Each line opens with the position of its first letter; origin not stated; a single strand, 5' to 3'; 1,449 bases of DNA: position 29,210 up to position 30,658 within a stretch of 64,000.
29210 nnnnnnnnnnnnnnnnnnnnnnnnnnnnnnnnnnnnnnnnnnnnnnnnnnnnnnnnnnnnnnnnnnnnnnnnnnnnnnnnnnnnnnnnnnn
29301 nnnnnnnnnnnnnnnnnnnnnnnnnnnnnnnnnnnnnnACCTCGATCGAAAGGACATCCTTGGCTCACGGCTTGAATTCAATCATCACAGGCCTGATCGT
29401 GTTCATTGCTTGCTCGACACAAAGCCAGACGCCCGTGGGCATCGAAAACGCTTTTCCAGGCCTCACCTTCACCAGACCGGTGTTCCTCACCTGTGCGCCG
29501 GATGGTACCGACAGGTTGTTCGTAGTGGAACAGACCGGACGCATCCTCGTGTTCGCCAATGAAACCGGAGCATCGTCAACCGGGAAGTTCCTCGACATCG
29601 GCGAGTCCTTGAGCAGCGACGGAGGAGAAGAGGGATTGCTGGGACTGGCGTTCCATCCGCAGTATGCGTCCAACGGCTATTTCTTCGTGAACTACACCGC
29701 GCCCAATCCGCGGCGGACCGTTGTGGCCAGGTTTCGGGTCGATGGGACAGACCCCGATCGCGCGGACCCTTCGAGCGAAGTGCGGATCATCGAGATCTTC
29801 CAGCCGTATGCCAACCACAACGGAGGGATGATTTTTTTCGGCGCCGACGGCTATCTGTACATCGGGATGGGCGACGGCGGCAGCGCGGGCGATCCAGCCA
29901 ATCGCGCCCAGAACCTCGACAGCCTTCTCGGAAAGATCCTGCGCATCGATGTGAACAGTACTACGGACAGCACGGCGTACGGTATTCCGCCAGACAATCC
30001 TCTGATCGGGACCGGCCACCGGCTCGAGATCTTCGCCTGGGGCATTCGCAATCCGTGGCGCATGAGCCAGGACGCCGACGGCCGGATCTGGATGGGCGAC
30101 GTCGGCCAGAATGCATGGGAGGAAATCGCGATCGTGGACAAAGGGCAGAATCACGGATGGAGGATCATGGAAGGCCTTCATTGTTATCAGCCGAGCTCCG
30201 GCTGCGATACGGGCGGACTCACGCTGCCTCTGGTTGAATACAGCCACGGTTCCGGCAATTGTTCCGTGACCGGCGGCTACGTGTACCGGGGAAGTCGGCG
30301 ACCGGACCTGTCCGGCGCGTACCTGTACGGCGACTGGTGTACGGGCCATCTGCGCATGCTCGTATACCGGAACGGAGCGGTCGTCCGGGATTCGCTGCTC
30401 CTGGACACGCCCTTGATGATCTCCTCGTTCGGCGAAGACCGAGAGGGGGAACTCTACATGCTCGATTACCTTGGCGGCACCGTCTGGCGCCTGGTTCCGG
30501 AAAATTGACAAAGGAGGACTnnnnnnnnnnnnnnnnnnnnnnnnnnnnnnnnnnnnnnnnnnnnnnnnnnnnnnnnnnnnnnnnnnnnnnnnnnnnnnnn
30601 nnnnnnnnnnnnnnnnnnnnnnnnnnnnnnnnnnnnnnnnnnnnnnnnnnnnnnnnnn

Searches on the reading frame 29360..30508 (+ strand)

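Call 55: search_protein_families(library=pfam, proteins=[window:29360-30508:+], max_evalue=0.001)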
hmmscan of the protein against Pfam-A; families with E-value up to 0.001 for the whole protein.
window:29360-30508:+ (382 aa): 1 family
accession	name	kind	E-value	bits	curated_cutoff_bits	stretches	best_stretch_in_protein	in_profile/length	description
PF07995.17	GSDH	-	1.3e-41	143.5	25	1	38-368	2-322/332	Glucose / Sorbosone dehydrogenase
